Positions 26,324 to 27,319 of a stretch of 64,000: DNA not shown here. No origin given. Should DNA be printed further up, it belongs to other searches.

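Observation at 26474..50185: Two tandem cassettes: giant T9SS-type surface protein followed by a paralogous Gly/Thr-linker lipoprotein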

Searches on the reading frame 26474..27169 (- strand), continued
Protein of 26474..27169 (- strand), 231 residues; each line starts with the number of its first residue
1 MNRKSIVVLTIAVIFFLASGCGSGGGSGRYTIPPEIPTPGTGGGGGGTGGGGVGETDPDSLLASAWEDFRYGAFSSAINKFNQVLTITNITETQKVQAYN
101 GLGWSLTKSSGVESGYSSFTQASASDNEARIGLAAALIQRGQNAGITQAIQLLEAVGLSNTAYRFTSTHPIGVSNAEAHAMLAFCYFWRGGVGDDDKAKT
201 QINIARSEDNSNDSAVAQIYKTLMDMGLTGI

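Call 40: search_protein_families(library=pfam, proteins=[L070:10491-12377:+, L052:12391-17043:+, L047:10678-12756:+, L071:10714-11919:+, L072:1653-2933:+, L071:2135-9823:+, L041:5015-9985:+, L070:4384-9819:+], max_evalue=0.001)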
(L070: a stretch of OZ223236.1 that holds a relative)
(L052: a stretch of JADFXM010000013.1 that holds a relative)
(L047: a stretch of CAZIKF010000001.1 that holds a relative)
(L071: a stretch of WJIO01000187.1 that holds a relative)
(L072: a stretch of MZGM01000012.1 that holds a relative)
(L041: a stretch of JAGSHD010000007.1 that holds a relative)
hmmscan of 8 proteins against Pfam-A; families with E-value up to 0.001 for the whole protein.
L070:10491-12377:+ (629 aa): 5 families
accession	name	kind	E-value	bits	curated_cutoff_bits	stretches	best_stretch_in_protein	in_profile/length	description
PF00041.27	fn3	-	1.1e-09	38.8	25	1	235-323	2-82/84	Fibronectin type III domain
PF13620.12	CarboxypepD_reg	-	4.7e-09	36.9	32.3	1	55-122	2-75/82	Carboxypeptidase regulatory-like domain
PF16656.11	Pur_ac_phosph_N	-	9.3e-08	33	30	1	144-227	8-93/93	Purple acid Phosphatase, N-terminal domain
PF13715.12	CarbopepD_reg_2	-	9.5e-06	26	32.2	1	55-120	1-68/88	CarboxypepD_reg-like domain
PF16655.11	PhoD_N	-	0.00075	20.4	30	0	187-213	55-81/90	PhoD-like phosphatase, N-terminal domain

L052:12391-17043:+ (1551 aa): 7 families
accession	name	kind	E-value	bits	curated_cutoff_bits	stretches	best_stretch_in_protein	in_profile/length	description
PF13646.12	HEAT_2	-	4.1e-20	72.3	27.7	2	1398-1468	2-73/88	HEAT repeats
PF02985.28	HEAT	-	3.2e-11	42.8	23.5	0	1427-1454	1-28/31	HEAT repeat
PF13513.12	HEAT_EZ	-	4.1e-06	27.6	27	0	1423-1451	25-53/55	HEAT-like repeat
PF23558.1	TPR_P4H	-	0.00026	21.5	27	0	322-371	37-86/91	Prolyl 4-hydroxylase peptide-substrate-binding domain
PF14559.12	TPR_19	-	0.0003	21.5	25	0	290-313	36-59/68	Tetratricopeptide repeat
PF13428.12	TPR_14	-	0.00045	21.1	23.5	0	290-313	12-35/44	Tetratricopeptide repeat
PF13181.12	TPR_8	-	0.00058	20.3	25.7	0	523-551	5-33/34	Tetratricopeptide repeat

L047:10678-12756:+ (693 aa): 10 families
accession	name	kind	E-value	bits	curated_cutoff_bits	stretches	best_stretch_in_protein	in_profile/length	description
PF13646.12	HEAT_2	-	2.6e-36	124.2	27.7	3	153-224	3-75/88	HEAT repeats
PF02985.28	HEAT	-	6e-26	88.5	23.5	0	152-177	3-28/31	HEAT repeat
PF13513.12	HEAT_EZ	-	1.3e-10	42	27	0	227-268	3-54/55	HEAT-like repeat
PF11698.14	V-ATPase_H_C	-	6.7e-08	33.1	27.2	0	94-175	34-111/117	V-ATPase subunit H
PF14663.11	RasGEF_N_2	-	1.1e-07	32.6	27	0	474-531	9-65/108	Rapamycin-insensitive companion of mTOR RasGEF_N domain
PF21581.3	SCD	-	3.7e-06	27.6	27.5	0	250-274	38-62/75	Stromalin conservative domain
PF12717.13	Cnd1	-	3.8e-06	27.5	26.4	0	148-186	57-95/162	non-SMC mitotic condensation complex subunit 1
PF01602.26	Adaptin_N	-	1.5e-05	24.2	37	0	148-395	152-289/524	Adaptin N terminal region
PF03130.22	HEAT_PBS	-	0.00011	22.9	20.9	0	233-253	7-27/27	PBS lyase HEAT-like repeat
PF00514.29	Arm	-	0.00054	20.4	20.6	0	155-176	18-39/41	Armadillo/beta-catenin-like repeat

L071:10714-11919:+ (402 aa): 0 families

L072:1653-2933:+ (427 aa): 3 families
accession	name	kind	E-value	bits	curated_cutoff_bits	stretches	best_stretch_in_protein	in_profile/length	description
PF07676.18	PD40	-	2.1e-44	149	20.9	5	330-357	9-37/38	WD40-like Beta Propeller Repeat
PF00930.27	DPPIV_N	-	2.5e-09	36.8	22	0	295-389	245-344/354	Dipeptidyl peptidase IV (DPP IV) N-terminal region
PF14583.12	Pectate_lyase22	-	4e-06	26.2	30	0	152-240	42-124/386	Oligogalacturonate lyase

L071:2135-9823:+ (2563 aa): 2 families
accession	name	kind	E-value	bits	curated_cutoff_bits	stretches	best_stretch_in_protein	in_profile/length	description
PF18341.7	PSA_CBD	-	2.3e-05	24.6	27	0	700-719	21-40/60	PSA endolysin C-terminal cell wall binding domain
PF13860.13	FlgD_ig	-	0.00033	21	27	0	2491-2544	21-69/79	FlgD Ig-like domain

L041:5015-9985:+ (1657 aa): 8 families
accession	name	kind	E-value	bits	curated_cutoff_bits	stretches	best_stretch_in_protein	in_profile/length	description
PF19077.6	Big_13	-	2.6e-19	70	27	1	879-921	60-102/102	Bacterial Ig-like domain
PF13750.12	Big_3_3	-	4.2e-14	52.9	27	0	1103-1179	13-86/157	Bacterial Ig-like domain (group 3)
PF12245.14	Big_3_2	-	2.9e-11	44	23.3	0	879-920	82-121/122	Bacterial Ig-like domain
PF07495.19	Y_Y_Y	-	1.6e-07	31.5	26.6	0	649-671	36-59/65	Y_Y_Y domain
PF18962.6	Por_Secre_tail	-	2.7e-07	31.2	27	1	1569-1649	1-72/75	Secretion system C-terminal sorting domain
PF13754.12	Big_3_4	-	6.3e-06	26.5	27.3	0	870-921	12-61/106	Domain of unknown function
PF13205.12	Big_5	-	9.8e-06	26.7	23.6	1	568-678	1-105/105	Bacterial Ig-like domain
PF13860.13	FlgD_ig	-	0.00094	19.6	27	0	1579-1641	13-76/79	FlgD Ig-like domain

L070:4384-9819:+ (1812 aa): 6 families
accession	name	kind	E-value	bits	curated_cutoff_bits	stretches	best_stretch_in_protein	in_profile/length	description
PF19077.6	Big_13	-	8.3e-20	71.6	27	2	1654-1706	40-96/102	Bacterial Ig-like domain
PF17936.7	Big_6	-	2.7e-06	28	27.6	0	377-441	9-72/83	Bacterial Ig domain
PF13860.13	FlgD_ig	-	8.9e-06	26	27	1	1729-1797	10-77/79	FlgD Ig-like domain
PF15418.12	DUF4625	-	0.00012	22.8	27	0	1663-1704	83-124/131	Domain of unknown function (DUF4625)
PF09136.16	Glucodextran_B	-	0.00051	20.3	27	0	1625-1709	7-80/83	Glucodextranase, domain B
PF13754.12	Big_3_4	-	0.00059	20.2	27.3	0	776-807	31-62/106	Domain of unknown function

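Call 46: search_protein_families(library=ncbifam, proteins=[L047:109-3927:-, L057:11958-15278:-, L052:10640-12484:+, L064:12771-15098:-, L044:17784-19988:-, L046:14950-17163:+, L046:18356-20449:+, L043:1-2157:-, L070:1610-4363:-, L060:1836-4424:-], max_evalue=0.0001)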
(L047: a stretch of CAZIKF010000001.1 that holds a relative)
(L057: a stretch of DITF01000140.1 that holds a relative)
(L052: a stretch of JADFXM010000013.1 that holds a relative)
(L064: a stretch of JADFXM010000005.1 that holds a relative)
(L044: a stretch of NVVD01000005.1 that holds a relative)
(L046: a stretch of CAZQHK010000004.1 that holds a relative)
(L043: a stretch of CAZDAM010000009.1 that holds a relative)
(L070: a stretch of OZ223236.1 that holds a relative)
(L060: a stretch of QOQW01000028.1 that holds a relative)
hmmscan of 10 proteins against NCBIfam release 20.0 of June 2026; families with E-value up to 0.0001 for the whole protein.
L047:109-3927:- (1273 aa): 2 families
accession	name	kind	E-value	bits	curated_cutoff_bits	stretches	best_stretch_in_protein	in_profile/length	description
TIGR03296.1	M6dom_TIGR03296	domain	5.3e-38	131.5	110.8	1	113-344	30-273/286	M6 family metalloprotease domain-containing protein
NF052323.1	T9SSA_dep_M6i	equivalog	7e-16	57.4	600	1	235-341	251-356/1043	T9SS-dependent M6-like inactivated metalloprotease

L057:11958-15278:- (1107 aa): 3 families
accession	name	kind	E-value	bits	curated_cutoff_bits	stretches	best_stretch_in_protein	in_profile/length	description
TIGR02521.1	type_IV_pilW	equivalog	2.1e-08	34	154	1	842-922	118-199/234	type IV pilus biogenesis/stability protein PilW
NF002725.1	PRK02603.1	equivalog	5.9e-08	32.9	143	1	819-888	75-137/173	photosystem I assembly protein Ycf3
TIGR02917.1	PEP_TPR_lipo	equivalog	7.1e-05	20.9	312.2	0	842-924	382-463/899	XrtA/PEP-CTERM system TPR-repeat protein PrsT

L052:10640-12484:+ (615 aa): 1 family
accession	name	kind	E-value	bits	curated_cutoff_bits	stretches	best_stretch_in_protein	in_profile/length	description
NF041611.1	exoglucan_CbhB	equivalog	7.3e-05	21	1950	0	114-314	706-886/997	exoglucanase CbhB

L064:12771-15098:- (776 aa): 7 families
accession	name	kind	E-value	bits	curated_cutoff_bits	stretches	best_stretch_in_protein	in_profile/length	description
NF007852.0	PRK10561.1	equivalog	2.7e-24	86.5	335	1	494-767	13-287/295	sn-glycerol-3-phosphate ABC transporter permease UgpA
NF040931.1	ABC_arch_GlcT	equivalog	1.4e-21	77.4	360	1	499-760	2-264/278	glucose ABC transporter permease GlcT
NF053763.1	ABCarbgalBndGanS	equivalog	2.5e-21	75.9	700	1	84-457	47-416/420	galactooligosaccharide ABC transporter substrate-binding protein GanS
NF008232.0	PRK10999.1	equivalog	4.6e-18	65.2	392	1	534-765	266-512/520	maltose ABC transporter permease MalF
NF007011.0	PRK09474.1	equivalog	2.2e-07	30.1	291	1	90-452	46-394/396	maltose/maltodextrin ABC transporter substrate-binding protein MalE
TIGR03262.1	PhnU2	equivalog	1.2e-05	24.2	593.25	1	497-763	5-252/546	putative 2-aminoethylphosphonate ABC transporter permease subunit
NF041888.1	ABC_SBP_YdcS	equivalog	2.3e-05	23.4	725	1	60-201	25-160/379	putative ABC transporter substrate-binding protein YdcS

L044:17784-19988:- (735 aa): 2 families
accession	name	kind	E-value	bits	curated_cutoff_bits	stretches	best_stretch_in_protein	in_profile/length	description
TIGR02814.1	pfaD_fam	subfamily_domain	2.7e-59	201.1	449.25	2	474-710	197-442/444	PfaD family polyunsaturated fatty acid/polyketide biosynthesis protein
TIGR00530.1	AGP_acyltrn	subfamily_domain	2.8e-08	33.6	102.95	1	67-191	16-127/130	1-acylglycerol-3-phosphate O-acyltransferase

L046:14950-17163:+ (738 aa): 2 families
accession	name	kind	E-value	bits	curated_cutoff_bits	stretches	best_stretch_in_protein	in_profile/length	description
NF045505.1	RR_RssB_Pseudo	equivalog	1.2e-07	31.1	700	1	507-694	146-341/394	two-component system response regulator RssB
TIGR02916.1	PEP_his_kin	equivalog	8.2e-05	21.4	300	0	35-514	4-473/679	XrtA/PEP-CTERM system histidine kinase PrsK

L046:18356-20449:+ (698 aa): 0 families

L043:1-2157:- (719 aa): 1 family
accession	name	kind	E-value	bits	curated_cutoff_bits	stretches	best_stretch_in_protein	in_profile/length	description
TIGR04189.1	surface_SprA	equivalog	1.5e-10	39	200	1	309-398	594-682/2319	T9SS outer membrane translocon Sov/SprA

L070:1610-4363:- (918 aa): 1 family
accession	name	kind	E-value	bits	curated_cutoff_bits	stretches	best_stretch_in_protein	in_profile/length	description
NF047769.1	LIC10067_lipo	equivalog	1.8e-08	33.9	200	1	265-322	54-110/239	LIC10067 family putative lipoprotein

L060:1836-4424:- (863 aa): 1 family
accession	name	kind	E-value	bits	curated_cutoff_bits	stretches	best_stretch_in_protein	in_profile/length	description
NF052345.1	S_layer_anammox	exception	3.2e-07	28.1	1400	1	77-217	1301-1430/1596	Kustd1514 family S-layer glycoprotein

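Call 91: search_protein_families(library=ncbifam, proteins=[L028:15207-18761:+, L028:11651-12955:-, L028:10699-11592:-, L033:11861-13465:+, L033:13767-16091:+, L033:16188-17561:+, L033:18598-19851:+, L034:10658-12088:+, L034:14032-15657:+, L034:18762-20096:+], max_evalue=0.0001)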
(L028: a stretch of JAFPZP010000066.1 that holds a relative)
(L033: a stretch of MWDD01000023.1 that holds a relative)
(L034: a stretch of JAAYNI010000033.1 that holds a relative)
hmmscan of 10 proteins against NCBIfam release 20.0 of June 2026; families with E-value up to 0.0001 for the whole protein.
L028:15207-18761:+ (1185 aa): 1 family
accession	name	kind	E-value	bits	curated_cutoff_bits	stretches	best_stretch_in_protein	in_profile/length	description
TIGR03609.1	S_layer_CsaB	equivalog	1.7e-52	178.6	213.1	1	665-959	1-293/301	polysaccharide pyruvyl transferase CsaB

L028:11651-12955:- (435 aa): 1 family
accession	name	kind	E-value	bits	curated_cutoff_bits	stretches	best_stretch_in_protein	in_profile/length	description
NF042959.1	IteA_antiphage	equivalog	6.3e-06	25.6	510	0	311-375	222-282/367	anti-phage ATPase IteA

L028:10699-11592:- (298 aa): 0 families

L033:11861-13465:+ (535 aa): 0 families

L033:13767-16091:+ (775 aa): 0 families

L033:16188-17561:+ (458 aa): 0 families

L033:18598-19851:+ (418 aa): 1 family
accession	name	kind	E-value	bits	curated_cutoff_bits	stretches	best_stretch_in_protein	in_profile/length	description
NF007297.0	PRK09775.1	equivalog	1.4e-15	57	401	1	180-398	201-430/446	type II toxin-antitoxin system HipA family toxin YjjJ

L034:10658-12088:+ (477 aa): 14 families
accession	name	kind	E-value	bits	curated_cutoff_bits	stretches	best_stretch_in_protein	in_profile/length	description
TIGR00225.1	prc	subfamily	2e-112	375.6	218.6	1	53-375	1-328/335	C-terminal processing peptidase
TIGR03900.1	prc_long_Delta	hypoth_equivalog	2.2e-106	357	660.95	1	43-380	81-422/973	MXAN_5808 family serine peptidase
NF045590.1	Cterm_S41_CtpC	exception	4.2e-104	348.6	665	1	51-387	64-405/418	carboxyl-terminal processing protease CtpC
NF045588.1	Cterm_S41_CtpA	exception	1.5e-96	323.7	625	1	51-371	59-385/401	carboxyl-terminal processing protease CtpA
NF045589.1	Cterm_S41_CtpB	exception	1.8e-96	323.3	633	1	46-388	65-408/416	carboxyl-terminal processing protease CtpB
NF052377.1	lmo1851_S41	exception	1.8e-87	294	725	1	40-390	45-395/468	lmo1851 family serine protease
NF045591.1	Cterm_S41_CtpZ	exception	2.7e-83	280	525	1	53-373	61-385/403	carboxyl-terminal processing protease CtpZ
NF051464.1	tail_spec_CT441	exception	8.4e-56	190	700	1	58-384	203-548/645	tail-specific protease Tsp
NF008388.1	PRK11186.1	exception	1.4e-39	136.1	825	1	80-361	223-525/663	carboxy terminal-processing peptidase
NF033424.1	chlamy_CPAF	equivalog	6.2e-15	54.8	250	1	285-381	458-558/564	protease-like activity factor CPAF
NF058627.1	S41_Gfo1087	equivalog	2.7e-12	46.4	455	1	94-252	113-274/489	GFO_1087 family putative carboxy terminal peptidase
TIGR02037.1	degP_htrA_DO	subfamily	2e-07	30.3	416.2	1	110-186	257-330/434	Do family serine endopeptidase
TIGR00054.1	TIGR00054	equivalog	1.3e-05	24.3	147.55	1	9-191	104-278/421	RIP metalloprotease RseP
NF008189.1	PRK10942.1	equivalog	5.4e-05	21.8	720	1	110-187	311-385/477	serine endoprotease DegP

L034:14032-15657:+ (542 aa): 21 families
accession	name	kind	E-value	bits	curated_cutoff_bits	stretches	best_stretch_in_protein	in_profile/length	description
TIGR02538.1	type_IV_pilB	equivalog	1.7e-146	489.1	675.65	1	25-521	1-486/564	type IV-A pilus assembly ATPase PilB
TIGR02533.1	type_II_gspE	equivalog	8.8e-128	427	630.25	1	96-516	2-408/486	type II secretion system ATPase GspE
NF007755.0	PRK10436.1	equivalog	1.6e-105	353.5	617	1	100-501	11-369/465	type II secretion system protein GspE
NF053534.1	T4PilAsmATPsTfpB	equivalog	1.5e-94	317.5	850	1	44-500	42-485/584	type IV pilus assembly ATPase TfpB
NF041000.1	ATPase_ComGA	equivalog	9.9e-72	241.1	300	1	218-488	2-266/267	competence type IV pilus ATPase ComGA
TIGR01420.1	pilT_fam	subfamily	1.6e-47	162.4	319.1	1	217-487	3-268/343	PilT/PilU family type 4a pilus ATPase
TIGR02525.1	plasmid_TraJ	equivalog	3.2e-26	92.2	368.3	1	311-465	120-270/372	plasmid transfer ATPase TraJ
NF058587.1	archaellum_moto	equivalog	4.2e-24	85.2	550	1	350-489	279-419/527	archaellum flagellar ATPase motor FlaI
TIGR03819.1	heli_sec_ATPase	hypoth_equivalog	9.5e-22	77.6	373.15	1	303-483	132-316/340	TadA family conjugal transfer-associated ATPase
TIGR02524.1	dot_icm_DotB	equivalog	2.4e-19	69.7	463.3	1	341-465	129-257/358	Dot/Icm type IV secretion system ATPase DotB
NF053672.1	bindosome_BasE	exception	4.1e-18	65.4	1000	1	333-472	257-397/512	bindosome assembly system ATPase subunit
TIGR02788.1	VirB11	equivalog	4.3e-17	62.1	249.95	1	350-468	148-266/308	P-type DNA transfer ATPase VirB11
NF012033.0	PRK15489.1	equivalog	4.4e-16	58.2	537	1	18-160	485-629/703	glycosyl transferase family protein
NF008411.1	PRK11234.1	equivalog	6.5e-16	57.9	1170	1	21-154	480-610/723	cyclic di-3',5'-guanylate-activated glycosyltransferase NfrB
NF053729.1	c-di-GMP_motif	domain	4.3e-15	55.3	38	1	25-77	1-53/53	cyclic di-GMP-binding domain-containing protein, MshE-related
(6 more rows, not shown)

L034:18762-20096:+ (445 aa): 5 families
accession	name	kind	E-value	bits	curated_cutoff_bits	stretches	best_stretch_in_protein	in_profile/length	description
NF045915.1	PhycobilmeDegNblB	equivalog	2.1e-20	73.2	300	1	223-403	29-212/214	phycobilisome degradation protein NblB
NF010374.0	PRK13800.1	equivalog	2.1e-14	52.7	1196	1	227-440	623-834/898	fumarate reductase/succinate dehydrogenase flavoprotein subunit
TIGR02270.1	TIGR02270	subfamily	1.2e-12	47.6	206.8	0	234-355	155-272/410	TIGR02270 family protein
NF058502.1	phyc_lyase_CpcE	equivalog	1.3e-09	37.9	330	1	232-414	8-210/260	C-phycocyanin alpha-cysteine-84 phycocyanobilin lyase subunit CpcE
NF058505.1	phyc_lyase_CpeY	equivalog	6.6e-09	34.8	600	0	258-352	16-114/419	C-phycoerythrin alpha-cysteine-82 phycoerythrobilin lyase CpeY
